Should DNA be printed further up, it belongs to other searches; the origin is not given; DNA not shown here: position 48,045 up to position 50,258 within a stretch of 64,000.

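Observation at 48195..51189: Opine-dehydrogenase-family enzyme translationally coupled to a 637-aa B12-binding-domain protein: an uncharacterised two-enzyme module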

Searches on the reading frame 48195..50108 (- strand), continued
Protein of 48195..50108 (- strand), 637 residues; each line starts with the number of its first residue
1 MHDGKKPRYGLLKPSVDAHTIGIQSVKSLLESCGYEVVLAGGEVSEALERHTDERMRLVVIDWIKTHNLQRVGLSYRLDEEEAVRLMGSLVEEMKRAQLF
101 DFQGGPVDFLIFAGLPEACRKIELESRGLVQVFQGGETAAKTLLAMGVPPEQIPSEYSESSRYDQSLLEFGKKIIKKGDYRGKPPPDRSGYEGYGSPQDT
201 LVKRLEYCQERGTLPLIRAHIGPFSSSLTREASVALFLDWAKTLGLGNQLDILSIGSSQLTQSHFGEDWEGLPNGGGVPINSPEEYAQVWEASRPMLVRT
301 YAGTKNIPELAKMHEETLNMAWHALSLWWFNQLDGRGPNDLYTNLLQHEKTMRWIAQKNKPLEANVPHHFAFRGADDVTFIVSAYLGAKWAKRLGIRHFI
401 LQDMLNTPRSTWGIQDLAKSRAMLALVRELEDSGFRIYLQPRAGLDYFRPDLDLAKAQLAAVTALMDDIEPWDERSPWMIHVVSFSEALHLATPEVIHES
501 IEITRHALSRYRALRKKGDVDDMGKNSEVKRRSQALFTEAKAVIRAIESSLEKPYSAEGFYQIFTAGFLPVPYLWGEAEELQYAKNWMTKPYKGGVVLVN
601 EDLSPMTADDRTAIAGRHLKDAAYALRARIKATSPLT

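Call 46: find_encoding_contigs(protein=P0164, flank=8000, max_places=3)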
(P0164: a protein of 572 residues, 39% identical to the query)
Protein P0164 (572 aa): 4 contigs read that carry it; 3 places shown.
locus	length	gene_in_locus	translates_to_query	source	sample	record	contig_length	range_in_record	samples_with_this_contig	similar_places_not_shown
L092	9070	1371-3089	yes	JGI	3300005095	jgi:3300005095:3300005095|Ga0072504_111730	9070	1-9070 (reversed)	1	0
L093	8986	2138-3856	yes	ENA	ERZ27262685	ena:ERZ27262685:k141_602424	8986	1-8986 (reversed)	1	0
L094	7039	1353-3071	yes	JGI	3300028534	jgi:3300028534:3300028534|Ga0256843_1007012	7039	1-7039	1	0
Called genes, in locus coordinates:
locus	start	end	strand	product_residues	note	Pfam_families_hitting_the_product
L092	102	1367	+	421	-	PF01943:Polysacc_synt, PF13440:Polysacc_synt_3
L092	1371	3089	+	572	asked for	-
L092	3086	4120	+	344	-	PF02317:Octopine_DH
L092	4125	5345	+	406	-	PF15632:ATPgrasp_Ter (weak)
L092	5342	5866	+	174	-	PF00132:Hexapep, PF14602:Hexapep_2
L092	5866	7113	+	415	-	PF23019:DUF7033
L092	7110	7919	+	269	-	-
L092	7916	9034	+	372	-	PF13439:Glyco_transf_4, PF13579:Glyco_trans_4_4 (weak), PF00534:Glycos_transf_1, PF13692:Glyco_trans_1_4, PF26337:Gtf3_C (weak)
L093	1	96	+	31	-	?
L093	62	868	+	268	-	PF01068:DNA_ligase_A_M (weak), PF14743:DNA_ligase_OB_2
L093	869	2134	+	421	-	PF01943:Polysacc_synt, PF13440:Polysacc_synt_3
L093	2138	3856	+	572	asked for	-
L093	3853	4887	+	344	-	PF02317:Octopine_DH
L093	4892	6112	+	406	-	PF15632:ATPgrasp_Ter (weak)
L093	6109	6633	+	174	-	PF00132:Hexapep, PF14602:Hexapep_2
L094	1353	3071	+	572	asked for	-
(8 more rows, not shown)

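Call 51: search_protein_families(library=pfam, proteins=[L064:8457-9944:+, L024:4523-5974:+, L024:1569-2540:+, L017:11964-13199:+, L013:6427-7731:+, L039:8787-9815:+, L041:8449-9732:+, L033:8789-9727:+, L023:9530-9895:+, L052:11900-13051:+], max_evalue=0.001)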
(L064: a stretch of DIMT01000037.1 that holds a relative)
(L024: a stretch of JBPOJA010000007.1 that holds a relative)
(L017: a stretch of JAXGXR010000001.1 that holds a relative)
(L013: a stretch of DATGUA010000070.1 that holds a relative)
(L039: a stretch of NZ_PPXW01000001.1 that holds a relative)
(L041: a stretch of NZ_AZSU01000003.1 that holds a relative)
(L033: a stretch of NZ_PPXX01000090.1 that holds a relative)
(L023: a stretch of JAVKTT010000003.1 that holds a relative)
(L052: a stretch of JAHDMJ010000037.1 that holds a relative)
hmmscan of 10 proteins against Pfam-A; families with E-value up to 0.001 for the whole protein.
L064:8457-9944:+ (495 aa): 4 families
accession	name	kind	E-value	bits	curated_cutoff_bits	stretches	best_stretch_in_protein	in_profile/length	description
PF00733.27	Asn_synthase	-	2.1e-59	202.4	21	2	205-339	2-138/354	Asparagine synthase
PF13537.11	GATase_7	-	5.8e-18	65.5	25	1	68-160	25-121/123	Glutamine amidotransferase domain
PF13522.11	GATase_6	-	9.7e-14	51.9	27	1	69-156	41-130/130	Glutamine amidotransferase domain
PF12481.13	DUF3700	-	1.7e-09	38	27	1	30-196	40-213/228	Aluminium induced protein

L024:4523-5974:+ (483 aa): 5 families
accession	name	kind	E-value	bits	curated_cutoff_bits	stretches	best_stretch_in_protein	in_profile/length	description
PF01276.26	OKR_DC_1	-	4.3e-65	220.5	27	1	12-307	2-313/417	Orn/Lys/Arg decarboxylase, major domain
PF03711.20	OKR_DC_1_C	-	1.1e-09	39.1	24.2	1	416-469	61-117/132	Orn/Lys/Arg decarboxylase, C-terminal domain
PF01041.23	DegT_DnrJ_EryC1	-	3.4e-07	30.3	19.8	1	92-205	46-150/360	DegT/DnrJ/EryC1/StrS aminotransferase family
PF00155.27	Aminotran_1_2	-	4.4e-06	26.6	19.7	1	74-314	46-295/361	Aminotransferase class I and II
PF00266.25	Aminotran_5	-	1.8e-05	24.3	21.5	1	71-239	44-204/371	Aminotransferase class-V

L024:1569-2540:+ (323 aa): 1 family
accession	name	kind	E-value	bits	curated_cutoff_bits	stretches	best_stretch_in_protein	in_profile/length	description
PF01458.23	SUFBD_core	-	1.8e-24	86.9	27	1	100-321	15-232/232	SUF system FeS cluster assembly, SufBD core domain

L017:11964-13199:+ (411 aa): 3 families
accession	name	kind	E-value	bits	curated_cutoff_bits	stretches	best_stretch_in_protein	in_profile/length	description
PF25137.1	ADH_Fe_C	-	8.3e-49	166.4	27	1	216-410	2-193/194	Fe-containing alcohol dehydrogenase family, C-terminal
PF00465.25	Fe-ADH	-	1.3e-38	132.7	31.3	1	37-203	1-167/168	Iron-containing alcohol dehydrogenase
PF13685.12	Fe-ADH_2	-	1.7e-07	31.8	28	1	43-136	3-95/149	Iron-containing alcohol dehydrogenase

L013:6427-7731:+ (434 aa): 1 family
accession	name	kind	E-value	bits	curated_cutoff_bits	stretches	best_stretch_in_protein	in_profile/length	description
PF00860.26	Xan_ur_permease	-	4.8e-48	164.2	27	1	17-395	3-386/389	Permease family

L039:8787-9815:+ (342 aa): 2 families
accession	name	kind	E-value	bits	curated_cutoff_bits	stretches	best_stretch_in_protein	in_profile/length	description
PF09136.16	Glucodextran_B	-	2.2e-09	37.5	27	1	2-49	35-82/83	Glucodextranase, domain B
PF24156.1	DUF7407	-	4.5e-05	24.1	28.2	0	62-83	36-57/74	Domain of unknown function (DUF7407)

L041:8449-9732:+ (427 aa): 3 families
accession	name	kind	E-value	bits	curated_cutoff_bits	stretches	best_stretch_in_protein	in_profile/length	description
PF01546.33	Peptidase_M20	-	9.9e-25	88.1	24.6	1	89-416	2-204/206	Peptidase family M20/M25/M40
PF04389.22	Peptidase_M28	-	8.5e-08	32.6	21.3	1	72-145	1-69/193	Peptidase family M28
PF07687.19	M20_dimer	-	3.8e-07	30.5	21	1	224-314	5-95/107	Peptidase dimerisation domain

L033:8789-9727:+ (312 aa): 0 families

L023:9530-9895:+ (121 aa): 1 family
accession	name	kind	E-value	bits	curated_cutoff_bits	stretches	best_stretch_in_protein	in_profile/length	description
PF20092.4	DUF6483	-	1.5e-35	122.6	24.1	1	1-115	1-118/119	Family of unknown function (DUF6483)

L052:11900-13051:+ (383 aa): 5 families
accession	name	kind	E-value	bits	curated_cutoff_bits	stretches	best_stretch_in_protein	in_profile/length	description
PF02317.23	Octopine_DH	-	3.6e-48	163.8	30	1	206-349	3-149/150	NAD/NADP octopine/nopaline dehydrogenase, alpha-helical domain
PF01210.29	NAD_Gly3P_dh_N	-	2.7e-07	31.1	23.1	1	24-124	2-100/158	NAD-dependent glycerol-3-phosphate dehydrogenase N-terminus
PF02558.23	ApbA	-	0.00012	22.2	22.2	1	25-128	2-102/150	Ketopantoate reductase PanE/ApbA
PF03446.21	NAD_binding_2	-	0.0006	20.3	21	0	23-124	1-90/161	NAD binding domain of 6-phosphogluconate dehydrogenase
PF03807.23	F420_oxidored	-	0.0007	20.6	21.6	0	23-124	1-89/94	NADP oxidoreductase coenzyme F420-dependent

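Call 57: search_protein_families(library=pfam, proteins=[L008:7885-8877:+, L066:11901-13226:+, L066:13219-15798:+, L022:10993-12072:+, L020:7824-8825:+, L067:6459-7361:+, L064:11937-12776:+, L064:12766-13332:+, L064:13343-14515:+, L018:11959-12708:+], max_evalue=0.001)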
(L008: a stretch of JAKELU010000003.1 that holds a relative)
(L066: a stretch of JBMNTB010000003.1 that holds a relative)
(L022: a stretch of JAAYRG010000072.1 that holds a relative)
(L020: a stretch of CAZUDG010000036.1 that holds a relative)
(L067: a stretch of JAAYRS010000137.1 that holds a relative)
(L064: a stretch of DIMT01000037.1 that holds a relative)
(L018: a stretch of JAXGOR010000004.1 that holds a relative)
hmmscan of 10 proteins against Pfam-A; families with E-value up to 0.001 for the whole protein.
L008:7885-8877:+ (330 aa): 6 families
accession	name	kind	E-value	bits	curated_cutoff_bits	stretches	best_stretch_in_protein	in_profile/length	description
PF07478.18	Dala_Dala_lig_C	-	2.5e-44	151.7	24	1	116-315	1-203/204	D-ala D-ala ligase C-terminus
PF13535.11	ATP-grasp_4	-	5.7e-08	33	27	1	142-286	2-151/160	ATP-grasp domain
PF02655.19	ATP-grasp_3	-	3.8e-07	30.8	23.2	1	117-285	11-155/160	ATP-grasp domain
PF03133.20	TTL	-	8e-05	22.4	20.1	1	229-294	200-266/292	Tubulin-tyrosine ligase family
PF02222.28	ATP-grasp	-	0.00032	20.8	27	0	117-203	3-89/179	ATP-grasp domain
PF14397.11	ATPgrasp_ST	-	0.00032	20.4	31.4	1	247-291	216-260/278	Sugar-transfer associated ATP-grasp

L066:11901-13226:+ (441 aa): 6 families
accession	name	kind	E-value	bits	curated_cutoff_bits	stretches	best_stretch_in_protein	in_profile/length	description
PF01593.30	Amino_oxidase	-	1.6e-21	77.6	19.8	1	14-414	1-421/443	Flavin containing amine oxidoreductase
PF13450.12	NAD_binding_8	-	6.4e-12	46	21.9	1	9-74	1-68/68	NAD(P)-binding Rossmann-like domain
PF01266.30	DAO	-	2.7e-07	30.9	27.9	1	6-41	1-37/353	FAD dependent oxidoreductase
PF07992.20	Pyr_redox_2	-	7.6e-06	26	26.1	1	4-40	142-178/291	Pyridine nucleotide-disulphide oxidoreductase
PF00070.33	Pyr_redox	-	0.00019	22.3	22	1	6-40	1-35/82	Pyridine nucleotide-disulphide oxidoreductase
PF12831.13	FAD_oxidored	-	0.00067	19.5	27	1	7-48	2-43/416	FAD dependent oxidoreductase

L066:13219-15798:+ (859 aa): 1 family
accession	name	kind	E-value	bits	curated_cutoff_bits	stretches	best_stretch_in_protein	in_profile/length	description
PF10060.15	DUF2298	-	7.9e-91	305.9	27.8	1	78-634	3-488/488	Uncharacterized membrane protein (DUF2298)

L022:10993-12072:+ (359 aa): 1 family
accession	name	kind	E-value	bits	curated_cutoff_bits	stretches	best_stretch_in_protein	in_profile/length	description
PF02706.20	Wzz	-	1.8e-13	51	25.5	1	35-124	1-91/91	Chain length determinant protein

L020:7824-8825:+ (333 aa): 1 family
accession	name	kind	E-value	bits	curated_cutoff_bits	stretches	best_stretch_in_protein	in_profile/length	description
PF13274.11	SocA_Panacea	-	4.6e-19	69.8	25.7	1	186-279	1-112/113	Antitoxin SocA-like, Panacea domain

L067:6459-7361:+ (300 aa): 1 family
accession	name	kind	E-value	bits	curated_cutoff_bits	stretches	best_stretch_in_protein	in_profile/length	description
PF04055.27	Radical_SAM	-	1.5e-08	35.4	29.5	1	78-170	2-98/166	Radical SAM superfamily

L064:11937-12776:+ (279 aa): 1 family
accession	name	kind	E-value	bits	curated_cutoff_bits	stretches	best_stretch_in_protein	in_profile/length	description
PF05681.19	Fumerase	-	1.4e-104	349.7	25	1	12-277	3-269/270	Fumarate hydratase (Fumerase)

L064:12766-13332:+ (188 aa): 1 family
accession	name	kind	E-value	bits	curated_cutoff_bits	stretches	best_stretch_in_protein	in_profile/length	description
PF05683.17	Fumerase_C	-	6.3e-56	189.4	22.2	1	5-188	16-202/205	Fumarase C-terminus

L064:13343-14515:+ (390 aa): 3 families
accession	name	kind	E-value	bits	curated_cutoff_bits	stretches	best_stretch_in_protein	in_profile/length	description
PF00390.24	malic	-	1.9e-30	106.5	23.1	2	16-109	2-116/182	Malic enzyme, N-terminal domain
PF03949.21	Malic_M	-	8.8e-29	101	23.5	1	162-380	3-255/258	Malic enzyme, NAD binding domain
PF00208.27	ELFV_dehydrog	-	8.9e-06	26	23.4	1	162-228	9-75/241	Glutamate/Leucine/Phenylalanine/Valine dehydrogenase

L018:11959-12708:+ (249 aa): 5 families
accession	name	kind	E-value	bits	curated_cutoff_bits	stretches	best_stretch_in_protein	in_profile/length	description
PF07702.18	UTRA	-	1.9e-23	83.3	23.8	1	105-237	6-138/141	UTRA domain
PF00392.27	GntR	-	8e-13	48.3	27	1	17-77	2-64/64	Bacterial regulatory proteins, gntR family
PF14502.12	HTH_41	-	0.00018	21.3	25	1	33-77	2-48/48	Helix-turn-helix domain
PF13412.12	HTH_24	-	0.0002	21.3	21.9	0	43-68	23-48/48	Winged helix-turn-helix DNA-binding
PF13730.12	HTH_36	-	0.00039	20.6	25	1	37-67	25-55/55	Helix-turn-helix domain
